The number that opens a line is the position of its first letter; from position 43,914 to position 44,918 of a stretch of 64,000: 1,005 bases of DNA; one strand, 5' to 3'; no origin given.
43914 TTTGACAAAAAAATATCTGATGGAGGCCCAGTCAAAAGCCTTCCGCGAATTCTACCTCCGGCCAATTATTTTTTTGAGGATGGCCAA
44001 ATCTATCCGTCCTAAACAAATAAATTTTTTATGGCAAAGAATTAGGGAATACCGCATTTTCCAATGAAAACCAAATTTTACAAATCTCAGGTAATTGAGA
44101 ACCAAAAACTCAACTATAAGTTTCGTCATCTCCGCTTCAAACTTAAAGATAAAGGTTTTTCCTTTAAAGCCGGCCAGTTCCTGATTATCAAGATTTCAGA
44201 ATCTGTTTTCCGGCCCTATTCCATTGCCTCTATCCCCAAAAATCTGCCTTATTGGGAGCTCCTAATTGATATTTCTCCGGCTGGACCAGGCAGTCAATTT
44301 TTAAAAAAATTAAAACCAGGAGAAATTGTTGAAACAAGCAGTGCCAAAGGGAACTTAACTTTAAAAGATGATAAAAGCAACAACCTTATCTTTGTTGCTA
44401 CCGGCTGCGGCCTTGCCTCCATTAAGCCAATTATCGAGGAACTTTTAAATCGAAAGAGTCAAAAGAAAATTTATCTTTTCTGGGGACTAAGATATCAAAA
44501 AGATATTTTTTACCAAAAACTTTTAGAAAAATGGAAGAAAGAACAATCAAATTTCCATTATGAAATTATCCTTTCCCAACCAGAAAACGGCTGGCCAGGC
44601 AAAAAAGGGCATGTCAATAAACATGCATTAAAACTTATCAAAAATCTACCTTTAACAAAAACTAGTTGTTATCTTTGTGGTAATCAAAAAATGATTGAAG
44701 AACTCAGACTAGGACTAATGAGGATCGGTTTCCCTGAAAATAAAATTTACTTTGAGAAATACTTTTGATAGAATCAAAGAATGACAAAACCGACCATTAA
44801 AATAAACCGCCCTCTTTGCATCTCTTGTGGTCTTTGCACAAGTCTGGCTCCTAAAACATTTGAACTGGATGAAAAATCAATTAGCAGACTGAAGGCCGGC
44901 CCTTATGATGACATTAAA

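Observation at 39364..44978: Coupled operon: membrane protein, SufC, SufBD, B12-binding radical SAM, FNR-like reductase and ferredoxin inside a glycosylation island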

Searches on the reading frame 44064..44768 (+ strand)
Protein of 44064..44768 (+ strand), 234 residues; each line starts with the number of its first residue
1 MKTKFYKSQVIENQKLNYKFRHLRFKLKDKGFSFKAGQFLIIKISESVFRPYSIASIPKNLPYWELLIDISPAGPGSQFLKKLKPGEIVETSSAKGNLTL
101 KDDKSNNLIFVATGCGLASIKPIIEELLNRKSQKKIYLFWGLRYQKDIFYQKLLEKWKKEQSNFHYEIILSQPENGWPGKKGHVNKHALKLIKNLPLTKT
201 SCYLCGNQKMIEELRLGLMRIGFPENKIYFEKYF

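Call 3: search_protein_families(library=pfam, proteins=[window:44064-44768:+], max_evalue=0.01)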
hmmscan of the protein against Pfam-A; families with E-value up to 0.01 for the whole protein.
window:44064-44768:+ (234 aa): 3 families
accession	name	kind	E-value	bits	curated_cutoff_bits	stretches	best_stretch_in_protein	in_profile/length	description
PF00175.26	NAD_binding_1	-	2.1e-20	73.8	22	1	110-213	1-106/109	Oxidoreductase NAD-binding domain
PF00970.30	FAD_binding_6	-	7.5e-10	39.5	21.1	1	9-98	3-97/99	Oxidoreductase FAD-binding domain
PF08030.17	NAD_binding_6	-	1.7e-06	28.6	22.2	1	106-174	2-78/156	Ferric reductase NAD binding domain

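Call 4: search_protein_families(library=ncbifam, proteins=[window:44064-44768:+], max_evalue=0.01)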
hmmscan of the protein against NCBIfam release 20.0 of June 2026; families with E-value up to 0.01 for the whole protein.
window:44064-44768:+ (234 aa): 27 families (the best 25 are shown)
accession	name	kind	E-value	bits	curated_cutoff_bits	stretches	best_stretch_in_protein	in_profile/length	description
NF005963.0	PRK08051.1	equivalog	1.4e-36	126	230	1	23-227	21-224/233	NAD(P)H-flavin reductase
NF045803.1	MethMoxFADbindMmoC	equivalog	1.5e-31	109.4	500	1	6-234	107-341/343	aromatic/alkene monooxygenase hydroxylase FAD-binding subunit MmoC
NF052252.1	flav_redu_LuxG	exception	1.3e-28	99.8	340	1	28-216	22-211/232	flavin mononucleotide reductase LuxG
NF008822.0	PRK11872.1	equivalog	4.2e-27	95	402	1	22-233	125-335/341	anthranilate 1,2-dioxygenase electron transfer component AntC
NF040810.1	BenC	equivalog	3.9e-25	88.7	430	1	5-233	104-330/333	benzoate 1,2-dioxygenase electron transfer component BenC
TIGR01941.1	nqrF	equivalog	2.1e-23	82.9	295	1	40-232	197-402/405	NADH:ubiquinone reductase (Na(+)-transporting) subunit F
NF007964.0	PRK10684.1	equivalog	2.7e-20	72.6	383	1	30-234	33-238/333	NADH oxidoreductase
NF006220.0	PRK08345.1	subfamily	9e-20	71.1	395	1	6-229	11-247/294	cytochrome-c3 hydrogenase subunit gamma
NF004317.0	PRK05713.1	equivalog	2.1e-17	63.4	338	1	22-229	106-304/312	iron-sulfur-binding ferredoxin reductase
NF009805.0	PRK13289.1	equivalog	3e-17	62.6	432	1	32-232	183-391/399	NO-inducible flavohemoprotein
TIGR02160.1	PA_CoA_Oxy5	hypoth_equivalog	3.4e-17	62.3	420.8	1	30-233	29-241/352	1,2-phenylacetyl-CoA epoxidase subunit PaaE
NF040835.1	sulfhyd_HydG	equivalog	1.7e-16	60.3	650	1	9-229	27-244/292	NADPH-dependent hydrogenase/sulfhydrogenase 1 subunit gamma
NF058606.1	GlBtMonoRdsGbcB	equivalog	2.3e-16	59.7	500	1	32-231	41-244/362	glycine betaine monooxygenase reductase subunit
NF040830.1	sulfhyd_ShyC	equivalog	4.1e-14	52.4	600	1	6-154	7-157/288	NAD(P)-dependent hydrogenase/sulfhydrogenase 2 subunit gamma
TIGR02911.1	sulfite_red_B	equivalog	4.6e-12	45.6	288.6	1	9-230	12-221/261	anaerobic sulfite reductase subunit AsrB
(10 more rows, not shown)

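Call 28: find_homologous_proteins(query=window:44064-44768:+, max_evalue=1e-10)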
Query window:44064-44768:+ (234 aa): 20 proteins with E <= 1e-10 among 385 candidates.
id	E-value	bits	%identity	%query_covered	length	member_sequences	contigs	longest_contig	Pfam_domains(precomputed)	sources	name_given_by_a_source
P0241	1.5e-152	524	100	100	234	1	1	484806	PF00175.27,PF08030.18,PF00970.31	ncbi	-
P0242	3.3e-105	369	75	89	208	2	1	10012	PF00175.27,PF00970.31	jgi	-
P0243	1.3e-82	295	56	100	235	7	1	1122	PF00175.27,PF00970.31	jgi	-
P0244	4.9e-81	290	55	100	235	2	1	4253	PF00175.27,PF00970.31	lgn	-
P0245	1.7e-80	288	56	100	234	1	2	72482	PF00175.27,PF00970.31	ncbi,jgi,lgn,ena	-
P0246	1.9e-79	285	55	100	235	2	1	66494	PF00175.27,PF00970.31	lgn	-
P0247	2.3e-79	284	56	100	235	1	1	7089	PF00175.27,PF00970.31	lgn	-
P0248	3.1e-79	284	54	100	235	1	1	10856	PF00175.27,PF00970.31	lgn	-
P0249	4.7e-76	274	53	99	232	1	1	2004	PF00175.27,PF00970.31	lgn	-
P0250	4.5e-72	261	50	100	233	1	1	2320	PF00175.27,PF00970.31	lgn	-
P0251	7.1e-71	257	48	100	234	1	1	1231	PF00175.27,PF00970.31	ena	-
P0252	1.6e-70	255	50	100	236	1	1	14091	PF00175.27,PF00970.31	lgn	-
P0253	4.1e-69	251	47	99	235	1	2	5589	PF00175.27,PF00970.31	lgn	-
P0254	2.1e-67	245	49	100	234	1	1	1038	PF00175.27,PF00970.31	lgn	-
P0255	1.8e-65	239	49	100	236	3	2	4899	PF00175.27,PF00970.31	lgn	-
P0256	7.6e-60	221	45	100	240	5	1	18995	PF00175.27,PF00970.31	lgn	-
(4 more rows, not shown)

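Call 29: find_encoding_contigs(protein=P0245, flank=10000, max_places=2)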
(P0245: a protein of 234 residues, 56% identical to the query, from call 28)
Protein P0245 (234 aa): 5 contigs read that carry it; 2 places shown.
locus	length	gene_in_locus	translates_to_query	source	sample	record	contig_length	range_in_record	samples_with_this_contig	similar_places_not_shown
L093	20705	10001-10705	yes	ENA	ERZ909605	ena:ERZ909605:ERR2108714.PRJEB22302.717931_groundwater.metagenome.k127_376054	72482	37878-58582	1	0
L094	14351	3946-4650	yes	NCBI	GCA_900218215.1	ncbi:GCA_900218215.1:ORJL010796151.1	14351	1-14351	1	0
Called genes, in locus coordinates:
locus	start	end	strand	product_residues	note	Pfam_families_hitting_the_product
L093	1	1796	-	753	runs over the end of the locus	PF02366:PMT, PF13231:PMT_2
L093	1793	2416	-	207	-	PF13489:Methyltransf_23, PF01209:Ubie_methyltran, PF07021:MetW, PF13847:Methyltransf_31, PF08241:Methyltransf_11, PF08242:Methyltransf_12, PF13649:Methyltransf_25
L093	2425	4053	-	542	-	-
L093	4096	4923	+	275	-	PF01209:Ubie_methyltran, PF05175:MTS, PF13489:Methyltransf_23, PF09445:Methyltransf_15, PF13649:Methyltransf_25, PF13847:Methyltransf_31, PF08241:Methyltransf_11, PF08242:Methyltransf_12, +3 more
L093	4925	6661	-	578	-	PF02366:PMT, PF13231:PMT_2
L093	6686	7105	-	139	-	PF01592:NifU_N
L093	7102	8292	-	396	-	PF00266:Aminotran_5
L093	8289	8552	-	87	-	PF12840:HTH_20, PF01022:HTH_5, PF13412:HTH_24, PF25212:HVO_A0114 (weak), PF08279:HTH_11 (weak)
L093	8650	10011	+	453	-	PF02310:B12-binding, PF04055:Radical_SAM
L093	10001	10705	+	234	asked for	PF00970:FAD_binding_6, PF00175:NAD_binding_1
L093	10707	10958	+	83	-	PF13459:Fer4_15, PF13370:Fer4_13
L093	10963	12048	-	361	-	PF00155:Aminotran_1_2, PF01041:DegT_DnrJ_EryC1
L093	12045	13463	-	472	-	PF01408:GFO_IDH_MocA (weak), PF13727:CoA_binding_3, PF17836:PglD_N (weak), PF01073:3Beta_HSD, PF01370:Epimerase, PF02719:Polysacc_synt_2, PF04321:RmlD_sub_bind, PF16363:GDP_Man_Dehyd, +1 more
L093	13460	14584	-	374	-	PF13439:Glyco_transf_4 (weak), PF13477:Glyco_trans_4_2 (weak), PF13579:Glyco_trans_4_4, PF20706:GT4-conflict (weak), PF00534:Glycos_transf_1, PF13692:Glyco_trans_1_4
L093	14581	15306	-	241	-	PF05175:MTS, PF13489:Methyltransf_23, PF13649:Methyltransf_25, PF13847:Methyltransf_31, PF08241:Methyltransf_11, PF08242:Methyltransf_12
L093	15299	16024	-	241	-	PF00535:Glycos_transf_2, PF10111:Glyco_tranf_2_2, PF13641:Glyco_tranf_2_3 (weak)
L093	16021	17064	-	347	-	PF13506:Glyco_transf_21 (faint), PF13641:Glyco_tranf_2_3, PF00535:Glycos_transf_2, PF10111:Glyco_tranf_2_2, PF13632:Glyco_trans_2_3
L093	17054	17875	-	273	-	PF00535:Glycos_transf_2, PF10111:Glyco_tranf_2_2 (weak)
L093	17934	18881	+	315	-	PF00535:Glycos_transf_2, PF10111:Glyco_tranf_2_2 (weak)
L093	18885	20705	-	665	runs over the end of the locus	PF13231:PMT_2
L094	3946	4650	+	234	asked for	PF00970:FAD_binding_6, PF00175:NAD_binding_1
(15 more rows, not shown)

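Call 30: find_encoding_contigs(protein=P0246, flank=10000, max_places=2)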
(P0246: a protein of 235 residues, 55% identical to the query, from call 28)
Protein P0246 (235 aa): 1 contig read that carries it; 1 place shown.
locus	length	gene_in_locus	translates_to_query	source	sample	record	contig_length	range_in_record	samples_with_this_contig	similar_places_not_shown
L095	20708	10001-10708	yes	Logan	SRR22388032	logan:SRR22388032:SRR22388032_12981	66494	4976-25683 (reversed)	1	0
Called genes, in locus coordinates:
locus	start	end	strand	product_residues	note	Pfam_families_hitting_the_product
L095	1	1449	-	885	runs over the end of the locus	PF00754:F5_F8_type_C, PF22633:F5_F8_type_C_2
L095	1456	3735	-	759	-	PF02366:PMT, PF13231:PMT_2 (weak)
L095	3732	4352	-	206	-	PF13489:Methyltransf_23, PF01209:Ubie_methyltran, PF07021:MetW, PF13847:Methyltransf_31, PF08241:Methyltransf_11, PF08242:Methyltransf_12, PF13649:Methyltransf_25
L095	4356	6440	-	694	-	PF13231:PMT_2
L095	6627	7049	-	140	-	PF01592:NifU_N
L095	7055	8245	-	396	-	PF00266:Aminotran_5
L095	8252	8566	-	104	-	PF01022:HTH_5, PF12840:HTH_20 (weak), PF13412:HTH_24 (weak)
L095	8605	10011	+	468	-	PF02310:B12-binding, PF04055:Radical_SAM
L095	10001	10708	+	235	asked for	PF00970:FAD_binding_6, PF00175:NAD_binding_1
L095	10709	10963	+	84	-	PF06902:Fer4_19 (faint), PF13459:Fer4_15, PF13370:Fer4_13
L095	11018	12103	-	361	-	PF00155:Aminotran_1_2, PF01041:DegT_DnrJ_EryC1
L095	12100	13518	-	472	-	PF01408:GFO_IDH_MocA (faint), PF13727:CoA_binding_3, PF17836:PglD_N, PF01073:3Beta_HSD, PF01370:Epimerase, PF02719:Polysacc_synt_2, PF04321:RmlD_sub_bind, PF16363:GDP_Man_Dehyd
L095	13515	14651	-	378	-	PF13439:Glyco_transf_4 (weak), PF13579:Glyco_trans_4_4 (weak), PF00534:Glycos_transf_1, PF13692:Glyco_trans_1_4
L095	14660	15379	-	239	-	PF01209:Ubie_methyltran (weak), PF05175:MTS, PF13489:Methyltransf_23, PF00891:Methyltransf_2 (weak), PF13649:Methyltransf_25, PF13847:Methyltransf_31, PF08241:Methyltransf_11, PF08242:Methyltransf_12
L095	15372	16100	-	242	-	PF00535:Glycos_transf_2, PF10111:Glyco_tranf_2_2 (weak)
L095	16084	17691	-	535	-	-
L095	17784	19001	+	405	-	PF00535:Glycos_transf_2, PF10111:Glyco_tranf_2_2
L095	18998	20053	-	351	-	PF13641:Glyco_tranf_2_3, PF00535:Glycos_transf_2, PF10111:Glyco_tranf_2_2, PF13632:Glyco_trans_2_3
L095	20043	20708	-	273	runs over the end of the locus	PF00535:Glycos_transf_2, PF10111:Glyco_tranf_2_2, PF13641:Glyco_tranf_2_3 (weak)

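Call 31: find_encoding_contigs(protein=P0242, flank=10000, max_places=2)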
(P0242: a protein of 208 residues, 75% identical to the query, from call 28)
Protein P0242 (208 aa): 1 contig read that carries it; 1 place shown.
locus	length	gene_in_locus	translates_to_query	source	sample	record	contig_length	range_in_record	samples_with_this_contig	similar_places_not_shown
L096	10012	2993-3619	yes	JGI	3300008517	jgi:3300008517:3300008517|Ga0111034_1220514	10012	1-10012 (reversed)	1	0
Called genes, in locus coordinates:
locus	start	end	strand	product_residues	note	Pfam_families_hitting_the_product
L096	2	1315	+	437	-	PF00587:tRNA-synt_2b, PF03129:HGTP_anticodon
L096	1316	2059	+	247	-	-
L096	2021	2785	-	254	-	PF00535:Glycos_transf_2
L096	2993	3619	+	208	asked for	PF00970:FAD_binding_6, PF00175:NAD_binding_1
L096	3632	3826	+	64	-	PF13459:Fer4_15, PF13370:Fer4_13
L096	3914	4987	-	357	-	-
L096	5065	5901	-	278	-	PF02653:BPD_transp_2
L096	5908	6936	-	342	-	PF02653:BPD_transp_2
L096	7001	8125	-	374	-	PF02608:Bmp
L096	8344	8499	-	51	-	-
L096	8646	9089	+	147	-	PF02381:MraZ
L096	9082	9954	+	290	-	PF01209:Ubie_methyltran (faint), PF01795:Methyltransf_5, PF13847:Methyltransf_31 (faint), PF08241:Methyltransf_11 (faint), PF13649:Methyltransf_25 (faint)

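Call 34: find_related_loci(query=A2, collection=metagenome_contigs, flank=10000)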
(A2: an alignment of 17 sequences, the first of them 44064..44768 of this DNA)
Query A2 (234 aa) in metagenome_contigs; peptide patterns used: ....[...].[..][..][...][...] (x = any residue, [..] = any of these).
124 stretches matched a pattern; 16 encode a relative of the query (tblastn E <= 1e-3); 16 distinct loci.
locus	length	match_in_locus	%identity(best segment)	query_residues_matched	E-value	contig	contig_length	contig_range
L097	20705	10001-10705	56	1-234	3e-88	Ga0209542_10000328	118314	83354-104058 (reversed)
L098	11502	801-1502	56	1-234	5e-86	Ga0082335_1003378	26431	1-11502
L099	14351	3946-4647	56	1-234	5e-86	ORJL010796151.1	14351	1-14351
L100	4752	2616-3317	53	1-234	6e-85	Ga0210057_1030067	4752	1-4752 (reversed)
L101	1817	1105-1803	48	1-233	2e-74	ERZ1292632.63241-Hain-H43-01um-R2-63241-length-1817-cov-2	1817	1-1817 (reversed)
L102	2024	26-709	39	4-233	4e-47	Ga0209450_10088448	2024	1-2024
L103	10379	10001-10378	60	1-123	4e-46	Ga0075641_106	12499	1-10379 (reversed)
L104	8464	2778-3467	36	6-233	7e-42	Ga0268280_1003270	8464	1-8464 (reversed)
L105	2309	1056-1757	34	1-234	4e-41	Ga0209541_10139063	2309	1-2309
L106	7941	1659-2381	33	2-234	2e-38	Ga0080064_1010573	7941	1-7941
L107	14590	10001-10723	33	2-234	2e-38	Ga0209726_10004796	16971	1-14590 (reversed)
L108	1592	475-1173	32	2-234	5e-39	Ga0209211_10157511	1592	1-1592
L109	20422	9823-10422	35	34-234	3e-38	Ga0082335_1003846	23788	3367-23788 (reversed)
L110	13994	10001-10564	34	65-234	1e-31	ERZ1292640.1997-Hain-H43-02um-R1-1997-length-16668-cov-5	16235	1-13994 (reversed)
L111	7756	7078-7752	29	6-212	2e-22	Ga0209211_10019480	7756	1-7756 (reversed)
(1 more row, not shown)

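Call 47: search_protein_families(library=pfam, proteins=[L104:38-814:+, L104:816-1181:+, L104:1353-2165:-, L104:2188-2754:+, L104:3493-3720:+, L104:4095-5276:-, L107:8977-9930:+, L107:10683-11996:+, L095:16084-17691:-], max_evalue=0.001)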
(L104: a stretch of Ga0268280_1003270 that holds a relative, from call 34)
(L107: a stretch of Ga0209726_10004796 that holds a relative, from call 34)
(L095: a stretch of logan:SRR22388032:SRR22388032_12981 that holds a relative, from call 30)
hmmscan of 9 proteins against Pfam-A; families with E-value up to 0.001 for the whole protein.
L104:38-814:+ (258 aa): 4 families
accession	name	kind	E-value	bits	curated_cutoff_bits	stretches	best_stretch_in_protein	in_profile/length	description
PF00266.25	Aminotran_5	-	1.3e-94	317.7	21.5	1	2-246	128-371/371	Aminotransferase class-V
PF00155.27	Aminotran_1_2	-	4.3e-07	29.9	19.7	1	1-231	128-351/361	Aminotransferase class I and II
PF01212.27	Beta_elim_lyase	-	0.00014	21.8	27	1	1-139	109-247/288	Beta-eliminating lyase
PF01053.26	Cys_Met_Meta_PP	-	0.00036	19.6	27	1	2-51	126-175/381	Cys/Met metabolism PLP-dependent enzyme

L104:816-1181:+ (121 aa): 1 family
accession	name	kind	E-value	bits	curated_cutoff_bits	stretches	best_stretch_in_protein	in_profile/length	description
PF01592.21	NifU_N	-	2.3e-27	96.1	22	1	4-117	2-117/127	NifU-like N terminal domain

L104:1353-2165:- (270 aa): 1 family
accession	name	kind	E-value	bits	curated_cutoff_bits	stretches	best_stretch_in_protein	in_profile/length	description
PF00294.29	PfkB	-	4.4e-28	98.9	25.8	1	22-269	34-296/302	pfkB family carbohydrate kinase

L104:2188-2754:+ (188 aa): 0 families

L104:3493-3720:+ (75 aa): 3 families
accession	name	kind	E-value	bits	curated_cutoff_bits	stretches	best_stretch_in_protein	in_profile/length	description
PF13370.11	Fer4_13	-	1.6e-09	38.8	24.5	1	10-61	3-57/58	4Fe-4S single cluster domain of Ferredoxin I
PF13459.11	Fer4_15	-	2e-06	28.8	22.4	1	10-62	5-66/66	4Fe-4S single cluster domain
PF06902.16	Fer4_19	-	0.00081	19.8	24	0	5-63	7-62/64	Divergent 4Fe-4S mono-cluster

L104:4095-5276:- (393 aa): 6 families
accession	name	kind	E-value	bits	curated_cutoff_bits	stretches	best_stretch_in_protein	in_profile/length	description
PF00534.26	Glycos_transf_1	-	1.2e-37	129.5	26.4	1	207-370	7-170/172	Glycosyl transferases group 1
PF13692.12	Glyco_trans_1_4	-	3.8e-30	105.4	27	1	215-358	2-142/142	Glycosyl transferases group 1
PF13439.12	Glyco_transf_4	-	1.6e-21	77.5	28.5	1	14-193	1-168/170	Glycosyltransferase Family 4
PF13579.12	Glyco_trans_4_4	-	1.9e-10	41.7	29.7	1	15-190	1-158/158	Glycosyl transferase 4-like domain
PF13477.12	Glyco_trans_4_2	-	5.1e-08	33.6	23.4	1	21-129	13-116/139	Glycosyl transferase 4-like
PF20706.3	GT4-conflict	-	1.2e-07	31.5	26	1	203-324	186-313/385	Family 4 Glycosyltransferase in conflict systems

L107:8977-9930:+ (317 aa): 11 families
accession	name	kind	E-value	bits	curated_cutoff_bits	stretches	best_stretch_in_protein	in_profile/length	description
PF07992.20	Pyr_redox_2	-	2.6e-51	175.2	26.1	1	2-301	1-291/291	Pyridine nucleotide-disulphide oxidoreductase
PF13738.12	Pyr_redox_3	-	6.2e-24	85.2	30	1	68-284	83-305/305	Pyridine nucleotide-disulphide oxidoreductase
PF00070.33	Pyr_redox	-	4e-18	66.1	22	1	149-222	2-82/82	Pyridine nucleotide-disulphide oxidoreductase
PF00890.30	FAD_binding_2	-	5.6e-09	36.1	20.4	0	3-38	1-37/414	FAD binding domain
PF03486.20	HI0933_like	-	8.2e-06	25.9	50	0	56-117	107-166/244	HI0933-like protein Rossmann domain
PF01266.30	DAO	-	2.4e-05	24.5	27.9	0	58-121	149-209/353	FAD dependent oxidoreductase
PF01946.23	Thi4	-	6.9e-05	22.6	26.2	0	3-37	19-55/235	Thi4 family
PF01134.28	GIDA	-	0.00029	20.5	22.1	0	3-33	1-29/391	Glucose inhibited division protein A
PF13434.12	Lys_Orn_oxgnase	-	0.0003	20.5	21.3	0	89-182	126-226/339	L-lysine 6-monooxygenase/L-ornithine 5-monooxygenase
PF13241.12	NAD_binding_7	-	0.00034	21.6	22.1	0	144-252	5-79/104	Putative NAD(P)-binding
PF12831.13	FAD_oxidored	-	0.00061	19.6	27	0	3-41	1-40/416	FAD dependent oxidoreductase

L107:10683-11996:+ (437 aa): 2 families
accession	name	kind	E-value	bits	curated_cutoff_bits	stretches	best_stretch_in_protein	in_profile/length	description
PF00208.27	ELFV_dehydrog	-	5.5e-71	239.5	23.4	1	190-430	1-234/241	Glutamate/Leucine/Phenylalanine/Valine dehydrogenase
PF02812.23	ELFV_dehydrog_N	-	2.1e-56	189.6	25.3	1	45-171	1-127/129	Glu/Leu/Phe/Val dehydrogenase, dimerisation domain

L095:16084-17691:- (535 aa): 0 families

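Call 52: find_encoding_contigs(protein=P0256, flank=9000, max_places=2)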
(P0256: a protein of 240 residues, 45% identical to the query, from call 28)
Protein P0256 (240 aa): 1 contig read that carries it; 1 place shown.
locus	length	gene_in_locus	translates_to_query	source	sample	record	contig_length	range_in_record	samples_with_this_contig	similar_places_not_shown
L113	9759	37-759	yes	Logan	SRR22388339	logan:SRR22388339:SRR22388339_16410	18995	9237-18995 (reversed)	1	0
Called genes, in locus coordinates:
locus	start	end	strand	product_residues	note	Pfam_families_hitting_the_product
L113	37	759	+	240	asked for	PF00970:FAD_binding_6 (weak), PF00175:NAD_binding_1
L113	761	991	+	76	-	PF06902:Fer4_19 (weak), PF13459:Fer4_15, PF13370:Fer4_13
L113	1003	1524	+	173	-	PF00156:Pribosyltran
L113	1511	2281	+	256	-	PF01048:PNP_UDP_1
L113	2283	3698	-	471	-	PF02310:B12-binding, PF04055:Radical_SAM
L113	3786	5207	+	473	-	PF00535:Glycos_transf_2, PF13641:Glyco_tranf_2_3, PF13506:Glyco_transf_21 (faint), PF13641:Glyco_tranf_2_3 (weak)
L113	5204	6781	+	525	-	PF00534:Glycos_transf_1, PF13692:Glyco_trans_1_4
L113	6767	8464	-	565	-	-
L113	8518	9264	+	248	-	PF00535:Glycos_transf_2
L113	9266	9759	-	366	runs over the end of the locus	PF00155:Aminotran_1_2, PF01041:DegT_DnrJ_EryC1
